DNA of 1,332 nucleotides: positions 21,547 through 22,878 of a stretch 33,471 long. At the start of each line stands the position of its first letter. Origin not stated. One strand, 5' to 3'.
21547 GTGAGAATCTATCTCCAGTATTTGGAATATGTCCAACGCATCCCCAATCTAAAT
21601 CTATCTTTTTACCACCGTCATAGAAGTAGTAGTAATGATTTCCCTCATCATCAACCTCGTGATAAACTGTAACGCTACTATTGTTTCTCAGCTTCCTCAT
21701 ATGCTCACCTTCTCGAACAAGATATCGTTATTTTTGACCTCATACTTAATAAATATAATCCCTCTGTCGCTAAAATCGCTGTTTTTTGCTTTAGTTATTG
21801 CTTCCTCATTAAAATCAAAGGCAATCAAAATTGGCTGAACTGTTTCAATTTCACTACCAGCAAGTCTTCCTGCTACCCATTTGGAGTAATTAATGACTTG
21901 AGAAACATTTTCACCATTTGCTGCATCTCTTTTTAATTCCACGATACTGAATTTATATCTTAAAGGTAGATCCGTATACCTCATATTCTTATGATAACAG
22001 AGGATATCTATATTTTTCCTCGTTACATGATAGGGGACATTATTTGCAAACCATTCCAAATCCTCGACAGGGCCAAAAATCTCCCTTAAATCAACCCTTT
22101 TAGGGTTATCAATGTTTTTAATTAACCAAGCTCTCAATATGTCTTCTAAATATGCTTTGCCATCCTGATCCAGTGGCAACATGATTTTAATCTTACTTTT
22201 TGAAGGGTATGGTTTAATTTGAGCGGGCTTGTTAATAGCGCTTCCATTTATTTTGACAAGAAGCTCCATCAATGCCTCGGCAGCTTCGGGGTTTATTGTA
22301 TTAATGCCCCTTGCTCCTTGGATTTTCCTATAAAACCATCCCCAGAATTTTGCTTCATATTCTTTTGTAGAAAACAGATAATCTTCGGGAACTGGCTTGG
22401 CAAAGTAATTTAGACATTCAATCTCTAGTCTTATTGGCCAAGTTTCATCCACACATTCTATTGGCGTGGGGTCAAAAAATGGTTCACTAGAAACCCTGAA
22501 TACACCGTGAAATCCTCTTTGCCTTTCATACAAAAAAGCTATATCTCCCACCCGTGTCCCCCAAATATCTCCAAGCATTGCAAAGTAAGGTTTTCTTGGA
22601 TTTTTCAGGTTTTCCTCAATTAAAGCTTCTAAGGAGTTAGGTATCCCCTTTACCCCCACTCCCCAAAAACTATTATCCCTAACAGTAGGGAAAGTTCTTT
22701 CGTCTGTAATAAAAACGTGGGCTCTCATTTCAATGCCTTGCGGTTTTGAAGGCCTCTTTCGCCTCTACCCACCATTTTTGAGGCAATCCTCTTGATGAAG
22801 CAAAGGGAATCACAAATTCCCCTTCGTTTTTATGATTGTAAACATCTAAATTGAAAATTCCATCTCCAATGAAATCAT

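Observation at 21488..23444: Translationally coupled four-gene cassette between a MrfA-type helicase and polyamine genes: candidate uncharacterised defence or DNA-modification/adduct-processing system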

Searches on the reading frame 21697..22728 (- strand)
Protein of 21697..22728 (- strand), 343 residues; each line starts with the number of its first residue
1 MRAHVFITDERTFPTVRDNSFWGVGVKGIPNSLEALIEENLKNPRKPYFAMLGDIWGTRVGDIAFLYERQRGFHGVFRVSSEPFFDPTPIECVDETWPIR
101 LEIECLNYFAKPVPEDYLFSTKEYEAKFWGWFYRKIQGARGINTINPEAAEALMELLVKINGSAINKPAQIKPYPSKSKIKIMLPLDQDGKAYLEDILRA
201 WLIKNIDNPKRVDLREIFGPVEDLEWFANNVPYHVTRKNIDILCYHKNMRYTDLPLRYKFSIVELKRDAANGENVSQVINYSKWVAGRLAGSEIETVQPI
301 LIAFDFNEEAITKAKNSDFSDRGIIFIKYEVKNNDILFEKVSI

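Call 3: search_protein_families(library=pfam, proteins=[window:21697-22728:-], max_evalue=0.1)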
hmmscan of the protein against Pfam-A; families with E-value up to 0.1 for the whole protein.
window:21697-22728:- (343 aa): 1 family
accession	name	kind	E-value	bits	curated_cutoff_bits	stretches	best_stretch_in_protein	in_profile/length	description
PF01878.24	EVE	-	0.015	15.8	23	1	59-154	41-143/145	EVE domain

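Call 4: search_protein_families(library=padloc, proteins=[window:21697-22728:-], max_evalue=0.1)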
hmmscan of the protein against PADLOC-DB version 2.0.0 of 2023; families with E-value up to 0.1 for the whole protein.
window:21697-22728:- (343 aa): 3 families
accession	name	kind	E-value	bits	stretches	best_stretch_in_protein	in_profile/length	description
PDLC04824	PDC-S02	-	9.6e-05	19.7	1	194-332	181-302/308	-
PDLC04916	PDC-S11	-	0.00053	17.2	1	260-295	69-103/358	-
PDLC04799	PDC-S02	-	0.011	12.9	1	194-331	181-301/308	-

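Call 6: search_protein_families(library=ncbifam, proteins=[window:21697-22728:-], max_evalue=0.1)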
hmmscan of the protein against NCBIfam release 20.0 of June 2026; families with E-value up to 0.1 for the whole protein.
window:21697-22728:- (343 aa): 2 families
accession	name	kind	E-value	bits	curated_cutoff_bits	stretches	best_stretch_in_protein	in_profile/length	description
NF003270.0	PRK04247.1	equivalog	0.016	14.2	216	1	260-334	173-239/250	endonuclease NucS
NF002008.0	PRK00809.1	subfamily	0.026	14.2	139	0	71-114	56-104/146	hypothetical protein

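Call 7: search_protein_families(library=phrogs, proteins=[window:21697-22728:-], max_evalue=0.1)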
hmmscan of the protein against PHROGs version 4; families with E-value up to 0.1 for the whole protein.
window:21697-22728:- (343 aa): 0 families

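Call 8: find_homologous_proteins(query=window:21697-22728:-, max_evalue=0.001)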
Query window:21697-22728:- (343 aa): 274 proteins with E <= 0.001 among 1327 candidates; the best 120 are listed.
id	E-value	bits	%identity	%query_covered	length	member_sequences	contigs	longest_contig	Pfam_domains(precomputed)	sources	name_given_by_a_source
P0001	8.3e-234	793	100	100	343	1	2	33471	-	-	-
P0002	2.1e-224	762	96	100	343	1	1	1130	-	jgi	-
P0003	1.2e-205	701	87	100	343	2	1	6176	-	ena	-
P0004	8.7e-205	698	87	100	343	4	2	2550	-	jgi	-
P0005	1.0e-204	697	86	100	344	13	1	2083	-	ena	-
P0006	3.2e-204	696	86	100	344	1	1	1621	-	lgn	-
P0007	4.5e-201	685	84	100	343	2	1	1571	-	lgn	-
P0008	1.5e-199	680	85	100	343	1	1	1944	-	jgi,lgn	jgi:hypothetical protein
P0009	3.3e-199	679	84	100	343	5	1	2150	-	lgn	-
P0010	5.6e-198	675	83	100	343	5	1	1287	-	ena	-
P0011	9.8e-197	671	83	100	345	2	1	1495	-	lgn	-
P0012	4.1e-196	669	82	100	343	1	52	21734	-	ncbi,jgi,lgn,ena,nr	ncbi:MAG: hypothetical protein AUK39_05565 [Dehalococcoidia bacterium CG2_30_46_19]|nr:MAG: hypothet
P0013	1.1e-195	668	81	100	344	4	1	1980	-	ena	-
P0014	4.5e-195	666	83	99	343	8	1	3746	-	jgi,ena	-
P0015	7.5e-195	665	80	100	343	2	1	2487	-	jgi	jgi:hypothetical protein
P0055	1.0e-184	632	78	100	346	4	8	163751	-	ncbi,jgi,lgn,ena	-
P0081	3.2e-182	623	77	99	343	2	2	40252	-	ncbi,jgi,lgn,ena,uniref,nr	ncbi:hypothetical protein CH333_02375 [candidate division WOR-3 bacterium JGI_Cruoil_03_44_89]|unire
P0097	9.2e-180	615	75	100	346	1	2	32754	-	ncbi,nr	ncbi:MAG: hypothetical protein NC827_02795 [Candidatus Omnitrophica bacterium]|nr:hypothetical prote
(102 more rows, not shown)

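Call 9: find_encoding_contigs(protein=P0055, flank=6000, max_places=4)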
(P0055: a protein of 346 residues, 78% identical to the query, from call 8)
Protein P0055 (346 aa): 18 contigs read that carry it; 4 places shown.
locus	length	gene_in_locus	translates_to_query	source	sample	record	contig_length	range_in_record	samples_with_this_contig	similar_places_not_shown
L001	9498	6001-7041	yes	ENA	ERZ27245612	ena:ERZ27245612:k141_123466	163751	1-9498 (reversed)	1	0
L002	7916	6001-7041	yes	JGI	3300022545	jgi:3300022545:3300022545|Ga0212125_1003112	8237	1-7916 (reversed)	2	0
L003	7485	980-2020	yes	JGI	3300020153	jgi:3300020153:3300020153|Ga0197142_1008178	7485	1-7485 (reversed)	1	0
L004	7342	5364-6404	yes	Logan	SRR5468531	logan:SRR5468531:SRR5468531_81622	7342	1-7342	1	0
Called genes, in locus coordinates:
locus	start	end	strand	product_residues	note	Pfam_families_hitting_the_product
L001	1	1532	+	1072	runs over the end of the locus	PF00989:PAS (weak), PF13426:PAS_9, PF08447:PAS_3, PF00512:HisKA (weak), PF02518:HATPase_c, PF00072:Response_reg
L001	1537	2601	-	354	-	PF03462:PCRF, PF00472:RF-1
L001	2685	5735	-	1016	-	PF01433:Peptidase_M1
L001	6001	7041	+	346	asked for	-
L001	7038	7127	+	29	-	-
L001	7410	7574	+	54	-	-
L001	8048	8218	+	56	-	-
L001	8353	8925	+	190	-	PF14338:Mrr_N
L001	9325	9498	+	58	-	?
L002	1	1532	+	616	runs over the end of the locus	?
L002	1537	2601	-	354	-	PF03462:PCRF, PF00472:RF-1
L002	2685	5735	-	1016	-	PF01433:Peptidase_M1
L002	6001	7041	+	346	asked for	-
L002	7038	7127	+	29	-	-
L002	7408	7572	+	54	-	-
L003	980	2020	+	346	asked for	-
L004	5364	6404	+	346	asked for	-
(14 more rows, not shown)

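Call 10: find_encoding_contigs(protein=P0081, flank=6000, max_places=3)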
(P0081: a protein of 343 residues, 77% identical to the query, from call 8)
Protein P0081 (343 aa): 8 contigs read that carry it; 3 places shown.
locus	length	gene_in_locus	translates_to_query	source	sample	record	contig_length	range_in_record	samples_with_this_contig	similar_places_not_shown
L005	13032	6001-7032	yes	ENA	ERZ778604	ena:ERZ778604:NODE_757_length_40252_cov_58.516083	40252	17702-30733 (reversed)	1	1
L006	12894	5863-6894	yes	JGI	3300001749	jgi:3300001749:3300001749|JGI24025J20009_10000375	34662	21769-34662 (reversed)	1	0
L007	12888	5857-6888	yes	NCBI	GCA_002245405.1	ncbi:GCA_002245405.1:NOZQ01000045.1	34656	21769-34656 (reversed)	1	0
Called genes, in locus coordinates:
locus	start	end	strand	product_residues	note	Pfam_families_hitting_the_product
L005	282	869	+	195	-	PF01965:DJ-1_PfpI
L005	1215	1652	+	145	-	PF02580:Tyr_Deacylase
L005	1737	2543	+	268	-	PF03755:YicC-like_N, PF08340:YicC-like_C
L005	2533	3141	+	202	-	PF00625:Guanylate_kin, PF13671:AAA_33 (faint), PF13238:AAA_18 (weak)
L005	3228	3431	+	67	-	-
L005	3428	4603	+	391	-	PF02441:Flavoprotein, PF04127:DFP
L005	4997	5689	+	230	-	PF03167:UDG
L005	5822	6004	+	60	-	-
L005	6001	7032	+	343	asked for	-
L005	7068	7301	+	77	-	-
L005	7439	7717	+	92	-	PF01555:N6_N4_Mtase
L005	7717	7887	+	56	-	-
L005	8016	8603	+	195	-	-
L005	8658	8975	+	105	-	PF01909:NTP_transf_2, PF18765:Polbeta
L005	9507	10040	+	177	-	PF13643:DUF4145 (weak)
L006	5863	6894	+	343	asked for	-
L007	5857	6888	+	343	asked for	-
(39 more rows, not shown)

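Call 11: find_encoding_contigs(protein=P0097, flank=6000, max_places=3)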
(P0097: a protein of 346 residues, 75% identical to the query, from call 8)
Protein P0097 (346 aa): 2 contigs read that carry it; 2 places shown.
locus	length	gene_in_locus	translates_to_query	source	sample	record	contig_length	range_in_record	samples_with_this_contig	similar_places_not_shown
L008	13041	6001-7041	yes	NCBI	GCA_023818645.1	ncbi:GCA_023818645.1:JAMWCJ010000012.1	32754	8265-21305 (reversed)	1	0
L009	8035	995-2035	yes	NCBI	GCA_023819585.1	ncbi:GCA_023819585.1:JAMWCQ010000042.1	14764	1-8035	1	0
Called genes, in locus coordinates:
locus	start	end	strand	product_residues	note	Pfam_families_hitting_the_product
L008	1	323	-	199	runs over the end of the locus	PF02163:Peptidase_M50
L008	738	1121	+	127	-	PF02675:AdoMet_dc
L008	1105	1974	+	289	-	PF17284:Spermine_synt_N, PF01564:Spermine_synth, PF08242:Methyltransf_12 (weak), PF13649:Methyltransf_25 (weak)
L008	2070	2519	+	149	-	PF00572:Ribosomal_L13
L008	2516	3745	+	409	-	PF00682:HMGL-like, PF22617:HCS_D2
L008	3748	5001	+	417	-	PF00330:Aconitase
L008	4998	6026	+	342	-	PF01555:N6_N4_Mtase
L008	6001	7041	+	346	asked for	-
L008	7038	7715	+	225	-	-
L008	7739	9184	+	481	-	PF01425:Amidase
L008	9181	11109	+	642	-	PF20581:DUF6785, PF20580:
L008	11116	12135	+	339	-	PF00294:PfkB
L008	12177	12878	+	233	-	PF24481:CT398_CC, PF02591:Zn_ribbon_9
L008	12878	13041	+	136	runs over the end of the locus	PF00075:RNase_H, PF13456:RVT_3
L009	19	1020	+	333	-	PF01555:N6_N4_Mtase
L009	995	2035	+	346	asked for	-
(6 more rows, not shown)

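Call 18: find_related_loci(query=window:21697-22728:-, collection=genome_contigs, flank=8000)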
Query window:21697-22728:- (343 aa) in genome_contigs; peptide patterns used: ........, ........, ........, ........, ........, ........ (x = any residue, [..] = any of these).
71 stretches matched a pattern; 4 encode a relative of the query (tblastn E <= 1e-3); 4 distinct loci.
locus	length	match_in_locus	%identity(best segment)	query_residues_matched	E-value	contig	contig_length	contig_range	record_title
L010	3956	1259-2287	82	1-343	0e+0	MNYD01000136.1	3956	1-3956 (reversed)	MAG: Dehalococcoidia bacterium CG2_30_46_19 cg2_3.0_scaffold_24698_c, whole genome shotgun sequence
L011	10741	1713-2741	80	1-343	0e+0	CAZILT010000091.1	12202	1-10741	MAG TPA_asm: uncultured Dehalococcoidales bacterium isolate SRP067234_co1_69 genome assembly, contig: k99_1125240, whole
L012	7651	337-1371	70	1-343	4e-163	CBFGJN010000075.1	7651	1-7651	MAG: candidate division WOR-3 bacterium isolate QQ_bins.197.1 genome assembly, contig: NODE_12836_length_7651_cov_2.9061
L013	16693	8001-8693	70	1-229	3e-107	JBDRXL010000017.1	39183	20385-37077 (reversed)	MAG: candidate division WOR-3 bacterium isolate JZ-1_201907_bins_3 JZ-1_201907_bins_3_scaffold_17, whole genome shotgun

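Call 20: find_related_loci(query=A1, collection=metagenome_contigs, flank=8000)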
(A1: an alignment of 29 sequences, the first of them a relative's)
Query A1 (343 aa) in metagenome_contigs; peptide patterns used: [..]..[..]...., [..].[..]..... (x = any residue, [..] = any of these).
189 stretches matched a pattern; 127 encode a relative of the query (tblastn E <= 1e-3); the best 80 are kept; 80 distinct loci.
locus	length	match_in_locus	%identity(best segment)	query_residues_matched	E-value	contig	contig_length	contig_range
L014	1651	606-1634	100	1-343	0e+0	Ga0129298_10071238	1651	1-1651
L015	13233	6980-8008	87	1-343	0e+0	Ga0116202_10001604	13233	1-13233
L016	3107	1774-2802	85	1-343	0e+0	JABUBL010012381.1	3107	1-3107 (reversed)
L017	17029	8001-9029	83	1-343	0e+0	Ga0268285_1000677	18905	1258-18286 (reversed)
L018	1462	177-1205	83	1-343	0e+0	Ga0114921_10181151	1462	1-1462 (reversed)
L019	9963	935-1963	82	1-343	0e+0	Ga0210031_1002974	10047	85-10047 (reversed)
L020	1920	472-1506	83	1-343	0e+0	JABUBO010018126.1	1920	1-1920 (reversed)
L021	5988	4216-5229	83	1-338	0e+0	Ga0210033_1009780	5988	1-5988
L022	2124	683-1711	80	1-343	0e+0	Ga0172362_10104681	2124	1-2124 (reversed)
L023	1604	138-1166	79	1-343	0e+0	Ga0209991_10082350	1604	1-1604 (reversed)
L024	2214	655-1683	80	1-343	0e+0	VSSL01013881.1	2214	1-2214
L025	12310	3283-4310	87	1-343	0e+0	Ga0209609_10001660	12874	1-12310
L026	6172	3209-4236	86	1-343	0e+0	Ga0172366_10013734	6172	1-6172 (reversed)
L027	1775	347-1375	79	1-343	0e+0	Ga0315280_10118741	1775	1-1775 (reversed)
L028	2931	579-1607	79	1-343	0e+0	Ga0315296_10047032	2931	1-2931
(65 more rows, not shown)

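Call 21: find_related_loci(query=A1, collection=viral_contigs, flank=8000)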
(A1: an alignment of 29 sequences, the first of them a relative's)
Query A1 (343 aa) in viral_contigs; peptide patterns used: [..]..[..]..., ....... (x = any residue, [..] = any of these).
43 stretches matched a pattern, but none encodes a relative of the query by tblastn (E <= 1e-3).

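Call 28: predict_structure(alignment_id=A1)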
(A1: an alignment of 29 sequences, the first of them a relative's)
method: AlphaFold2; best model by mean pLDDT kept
length: 343 residues; sequences in the alignment: 29
mean_pLDDT: 59.7   pTM: 0.65
mean pLDDT of the five models: 59.7, 55.2, 53.4, 51.2, 46.1
residues with pLDDT >= 90: 1; 70-90: 116; 50-70: 135; < 50: 91
segments of 3 or more residues with pLDDT < 50: 136-146, 232-306
pLDDT, mean of each block of 10 residues (from residue 1): 64 60 70 85 70 76 75 78 82 67 78 69 69 49 48 63 62 77 74 60 83 75 62 31 28 27 27 33 29 27 47 56 57 74 60
secondary structure, 60 per line:
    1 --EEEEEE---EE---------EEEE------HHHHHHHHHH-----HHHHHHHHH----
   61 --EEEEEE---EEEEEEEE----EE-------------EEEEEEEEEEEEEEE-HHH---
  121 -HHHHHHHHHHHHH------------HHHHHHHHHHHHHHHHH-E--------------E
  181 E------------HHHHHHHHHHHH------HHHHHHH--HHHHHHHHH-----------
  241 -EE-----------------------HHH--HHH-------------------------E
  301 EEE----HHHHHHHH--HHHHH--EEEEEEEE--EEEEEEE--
elements in order: E3-8 E23-26 H33-42 H48-56 E63-68 E72-79 E99-113 H122-134 H147-163 H194-205 H212-218 H221-229 E300-303 H308-315 H318-322 E325-332 E335-341

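Call 29: search_solved_structures(query=A1, max_evalue=10, show_alignments=3)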
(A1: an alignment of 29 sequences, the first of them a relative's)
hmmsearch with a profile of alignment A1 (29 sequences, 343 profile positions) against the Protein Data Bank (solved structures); distinct sequences matched with E-value up to 10: 2.
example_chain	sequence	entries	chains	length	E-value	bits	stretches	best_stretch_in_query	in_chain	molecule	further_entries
1wmm_A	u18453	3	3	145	0.13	14.3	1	73-130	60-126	Hypothetical UPF0310 protein PH1033 | UPF0310 protein PH1033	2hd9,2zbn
9byb_A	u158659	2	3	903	1.4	11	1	154-218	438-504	Magnesium-transporting ATPase, P-type 1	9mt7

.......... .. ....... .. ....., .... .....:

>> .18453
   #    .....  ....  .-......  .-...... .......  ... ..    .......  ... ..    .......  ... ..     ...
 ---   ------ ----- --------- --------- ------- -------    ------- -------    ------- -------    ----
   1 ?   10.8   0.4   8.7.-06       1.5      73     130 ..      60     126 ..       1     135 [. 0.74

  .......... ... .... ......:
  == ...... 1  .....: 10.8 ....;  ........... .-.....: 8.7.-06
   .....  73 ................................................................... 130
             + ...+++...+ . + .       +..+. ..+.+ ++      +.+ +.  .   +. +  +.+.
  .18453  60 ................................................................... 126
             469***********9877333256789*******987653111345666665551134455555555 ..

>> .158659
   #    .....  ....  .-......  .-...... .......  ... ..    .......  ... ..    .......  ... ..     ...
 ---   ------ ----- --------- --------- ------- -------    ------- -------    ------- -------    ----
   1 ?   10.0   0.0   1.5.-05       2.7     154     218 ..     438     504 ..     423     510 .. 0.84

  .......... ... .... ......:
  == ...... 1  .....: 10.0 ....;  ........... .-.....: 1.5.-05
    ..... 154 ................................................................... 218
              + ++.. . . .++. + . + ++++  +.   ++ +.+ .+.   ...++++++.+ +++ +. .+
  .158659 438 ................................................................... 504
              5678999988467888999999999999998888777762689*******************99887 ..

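Call 40: search_protein_families(library=pfam, alignment_id=A3, max_evalue=0.01)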
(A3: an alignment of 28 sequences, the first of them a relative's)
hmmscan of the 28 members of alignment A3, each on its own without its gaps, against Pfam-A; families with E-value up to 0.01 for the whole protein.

A. member 1, P0001 (343 aa): 0 families

B. families by the number of members that match (of 28 scanned): 2 families
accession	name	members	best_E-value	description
PF01878.24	EVE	13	8.3e-06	EVE domain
PF01939.22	NucS_C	2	0.0027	Endonuclease NucS C-terminal domain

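Call 50: search_protein_representatives(alignment_id=A3)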
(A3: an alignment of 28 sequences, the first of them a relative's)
Query: 28 sequences, 371 profile positions. Proteins with E-value up to 0.001 (for the whole library): 542; up to 1e-10: 312; up to 1e-30: 127. The best 150 are listed.
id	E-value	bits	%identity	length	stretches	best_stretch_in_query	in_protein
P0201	1.3e-172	590.5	-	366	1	1-371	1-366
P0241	1.3e-133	462.2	-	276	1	1-283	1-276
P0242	2.9e-118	411.7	-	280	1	115-371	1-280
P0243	4.4e-96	338.7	-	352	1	1-367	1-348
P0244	5.6e-95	335.1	-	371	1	1-371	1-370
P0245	1.1e-92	327.5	-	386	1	1-371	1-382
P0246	5.2e-89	315.4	-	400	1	1-371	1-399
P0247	6.7e-87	308.5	-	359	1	5-371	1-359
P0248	5.7e-86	305.4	-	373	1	3-364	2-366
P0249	1.5e-83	297.4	-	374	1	1-367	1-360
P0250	1.1e-82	294.6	-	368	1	1-368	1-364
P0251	1.1e-78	281.5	-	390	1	1-371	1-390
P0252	1.3e-78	281.2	-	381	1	1-369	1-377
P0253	4.2e-78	279.6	-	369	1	1-371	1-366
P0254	1.8e-76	274.2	-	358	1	2-343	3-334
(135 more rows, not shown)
